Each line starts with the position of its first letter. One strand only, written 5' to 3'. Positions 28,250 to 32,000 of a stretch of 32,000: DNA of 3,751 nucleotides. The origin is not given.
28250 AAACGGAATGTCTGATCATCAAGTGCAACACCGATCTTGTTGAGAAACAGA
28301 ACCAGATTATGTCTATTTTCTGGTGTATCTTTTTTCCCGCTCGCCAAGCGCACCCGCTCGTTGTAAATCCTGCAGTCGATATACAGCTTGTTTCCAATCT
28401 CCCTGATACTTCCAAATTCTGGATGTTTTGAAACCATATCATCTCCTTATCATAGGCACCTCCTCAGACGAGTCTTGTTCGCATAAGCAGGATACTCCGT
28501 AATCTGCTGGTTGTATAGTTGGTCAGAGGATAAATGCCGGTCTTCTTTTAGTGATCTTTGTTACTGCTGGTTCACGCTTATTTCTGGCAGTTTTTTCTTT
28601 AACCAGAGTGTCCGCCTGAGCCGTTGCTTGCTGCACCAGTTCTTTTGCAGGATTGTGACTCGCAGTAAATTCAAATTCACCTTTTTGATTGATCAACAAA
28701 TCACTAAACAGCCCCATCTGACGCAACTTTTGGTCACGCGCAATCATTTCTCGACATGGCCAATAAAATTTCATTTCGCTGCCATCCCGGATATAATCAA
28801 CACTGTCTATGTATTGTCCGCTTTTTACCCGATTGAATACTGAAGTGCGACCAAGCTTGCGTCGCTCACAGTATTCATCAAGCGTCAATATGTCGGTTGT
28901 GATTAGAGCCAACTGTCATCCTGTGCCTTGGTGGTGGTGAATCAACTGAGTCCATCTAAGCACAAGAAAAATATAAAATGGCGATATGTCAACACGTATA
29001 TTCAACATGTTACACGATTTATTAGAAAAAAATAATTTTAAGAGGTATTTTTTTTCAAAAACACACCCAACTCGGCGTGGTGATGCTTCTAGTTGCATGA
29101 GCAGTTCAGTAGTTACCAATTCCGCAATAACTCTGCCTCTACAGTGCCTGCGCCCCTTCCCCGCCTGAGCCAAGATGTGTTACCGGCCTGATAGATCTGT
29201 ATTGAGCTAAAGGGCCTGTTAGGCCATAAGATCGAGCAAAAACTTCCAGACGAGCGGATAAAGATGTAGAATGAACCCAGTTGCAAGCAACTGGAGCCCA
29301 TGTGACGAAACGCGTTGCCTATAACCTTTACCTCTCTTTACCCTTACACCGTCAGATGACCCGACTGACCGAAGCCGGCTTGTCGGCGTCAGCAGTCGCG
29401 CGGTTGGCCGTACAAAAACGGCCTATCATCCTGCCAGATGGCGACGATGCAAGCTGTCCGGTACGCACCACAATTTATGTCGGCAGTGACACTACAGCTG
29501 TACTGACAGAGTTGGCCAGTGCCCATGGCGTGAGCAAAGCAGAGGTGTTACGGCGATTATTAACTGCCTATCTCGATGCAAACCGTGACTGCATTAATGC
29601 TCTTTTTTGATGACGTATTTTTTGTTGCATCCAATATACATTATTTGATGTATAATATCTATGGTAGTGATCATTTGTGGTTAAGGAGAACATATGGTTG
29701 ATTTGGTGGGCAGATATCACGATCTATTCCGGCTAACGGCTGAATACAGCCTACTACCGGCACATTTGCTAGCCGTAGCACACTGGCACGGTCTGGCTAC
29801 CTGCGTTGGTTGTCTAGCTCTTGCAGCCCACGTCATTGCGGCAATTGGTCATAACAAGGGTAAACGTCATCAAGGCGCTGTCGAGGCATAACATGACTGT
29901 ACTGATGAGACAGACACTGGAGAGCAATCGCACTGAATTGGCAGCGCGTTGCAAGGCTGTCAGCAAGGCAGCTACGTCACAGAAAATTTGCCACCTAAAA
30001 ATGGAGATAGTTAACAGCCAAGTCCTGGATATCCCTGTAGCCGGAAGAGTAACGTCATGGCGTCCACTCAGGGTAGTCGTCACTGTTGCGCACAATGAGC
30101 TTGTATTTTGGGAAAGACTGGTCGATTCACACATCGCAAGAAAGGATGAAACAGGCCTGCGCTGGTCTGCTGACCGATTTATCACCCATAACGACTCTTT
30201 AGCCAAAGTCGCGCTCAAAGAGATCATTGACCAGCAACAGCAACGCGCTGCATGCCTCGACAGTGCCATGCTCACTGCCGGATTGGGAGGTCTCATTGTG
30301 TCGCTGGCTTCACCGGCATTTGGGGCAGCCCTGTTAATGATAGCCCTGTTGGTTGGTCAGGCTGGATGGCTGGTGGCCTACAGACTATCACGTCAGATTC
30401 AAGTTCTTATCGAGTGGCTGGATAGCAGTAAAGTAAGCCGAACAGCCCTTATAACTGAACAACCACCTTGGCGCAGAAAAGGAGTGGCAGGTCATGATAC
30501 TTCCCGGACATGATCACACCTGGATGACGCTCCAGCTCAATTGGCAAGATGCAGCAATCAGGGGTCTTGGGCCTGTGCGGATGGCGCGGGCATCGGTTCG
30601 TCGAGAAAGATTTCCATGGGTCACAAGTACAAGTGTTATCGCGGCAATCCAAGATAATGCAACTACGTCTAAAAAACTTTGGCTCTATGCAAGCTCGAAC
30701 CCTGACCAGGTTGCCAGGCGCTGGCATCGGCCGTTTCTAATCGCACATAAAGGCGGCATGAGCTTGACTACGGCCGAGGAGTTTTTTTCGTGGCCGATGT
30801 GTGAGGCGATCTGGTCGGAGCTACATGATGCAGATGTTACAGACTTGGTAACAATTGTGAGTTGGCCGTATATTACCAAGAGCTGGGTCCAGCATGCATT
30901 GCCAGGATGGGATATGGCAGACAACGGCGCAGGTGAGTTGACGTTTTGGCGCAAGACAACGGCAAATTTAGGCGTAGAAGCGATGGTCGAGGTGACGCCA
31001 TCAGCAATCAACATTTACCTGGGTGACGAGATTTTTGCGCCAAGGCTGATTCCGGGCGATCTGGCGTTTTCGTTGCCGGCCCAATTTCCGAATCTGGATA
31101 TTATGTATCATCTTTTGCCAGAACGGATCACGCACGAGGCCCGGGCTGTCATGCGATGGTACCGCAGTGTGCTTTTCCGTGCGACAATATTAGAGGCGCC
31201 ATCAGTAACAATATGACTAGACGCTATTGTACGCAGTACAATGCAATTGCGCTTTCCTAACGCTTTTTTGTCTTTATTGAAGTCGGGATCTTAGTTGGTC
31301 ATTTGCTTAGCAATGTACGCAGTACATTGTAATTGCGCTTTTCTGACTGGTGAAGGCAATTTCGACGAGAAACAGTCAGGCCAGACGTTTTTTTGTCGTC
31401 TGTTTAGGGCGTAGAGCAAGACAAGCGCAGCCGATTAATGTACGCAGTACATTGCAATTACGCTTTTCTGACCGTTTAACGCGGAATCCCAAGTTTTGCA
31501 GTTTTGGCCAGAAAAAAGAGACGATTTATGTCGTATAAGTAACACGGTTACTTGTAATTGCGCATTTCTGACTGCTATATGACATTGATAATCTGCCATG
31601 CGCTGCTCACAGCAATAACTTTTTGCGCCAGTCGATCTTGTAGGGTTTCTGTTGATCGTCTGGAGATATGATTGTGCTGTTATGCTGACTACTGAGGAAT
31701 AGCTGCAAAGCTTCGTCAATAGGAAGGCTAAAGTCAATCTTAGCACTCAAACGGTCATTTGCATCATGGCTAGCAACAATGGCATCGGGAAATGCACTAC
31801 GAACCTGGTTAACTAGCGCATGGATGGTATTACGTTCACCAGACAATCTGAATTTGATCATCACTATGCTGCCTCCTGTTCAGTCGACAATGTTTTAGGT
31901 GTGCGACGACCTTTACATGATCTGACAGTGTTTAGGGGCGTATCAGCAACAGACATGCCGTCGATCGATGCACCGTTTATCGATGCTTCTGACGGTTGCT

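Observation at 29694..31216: Translationally coupled three-gene cassette of unknown function as the island cargo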

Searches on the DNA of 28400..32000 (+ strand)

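Call 57: search_rna_families(source=window, start=28400, end=32000, threshold=evalue, max_evalue=1)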
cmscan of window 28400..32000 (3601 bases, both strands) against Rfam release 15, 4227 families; matches with E-value up to 1: 0.
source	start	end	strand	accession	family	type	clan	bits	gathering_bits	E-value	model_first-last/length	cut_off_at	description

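Call 115: search_dna_similar(query=window:31217-31606:+, collection=plasmids, mode=distant, max_evalue=1, max_rows=15)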
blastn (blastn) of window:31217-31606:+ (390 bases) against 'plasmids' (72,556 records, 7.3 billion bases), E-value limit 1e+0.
No match.

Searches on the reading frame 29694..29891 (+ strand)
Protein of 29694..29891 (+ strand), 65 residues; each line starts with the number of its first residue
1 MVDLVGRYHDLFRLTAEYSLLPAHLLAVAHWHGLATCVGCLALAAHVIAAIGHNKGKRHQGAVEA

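Call 4: search_protein_families(library=pfam, proteins=[window:29694-29891:+], max_evalue=1)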
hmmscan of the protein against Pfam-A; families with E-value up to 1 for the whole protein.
window:29694-29891:+ (65 aa): 1 family
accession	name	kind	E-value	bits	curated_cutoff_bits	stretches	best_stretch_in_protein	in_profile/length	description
PF09163.16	Form-deh_trans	-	0.86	9.9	22.1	0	27-53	4-30/44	Formate dehydrogenase N, transmembrane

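Call 5: search_protein_families(library=padloc, proteins=[window:29694-29891:+], max_evalue=1)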
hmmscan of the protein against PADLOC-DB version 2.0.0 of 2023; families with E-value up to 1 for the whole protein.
window:29694-29891:+ (65 aa): 0 families

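Call 6: search_protein_families(library=ncbifam, proteins=[window:29694-29891:+], max_evalue=1)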
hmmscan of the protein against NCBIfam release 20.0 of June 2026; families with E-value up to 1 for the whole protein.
window:29694-29891:+ (65 aa): 0 families

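Call 7: search_protein_families(library=phrogs, proteins=[window:29694-29891:+], max_evalue=1)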
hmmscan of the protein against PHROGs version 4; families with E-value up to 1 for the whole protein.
window:29694-29891:+ (65 aa): 0 families
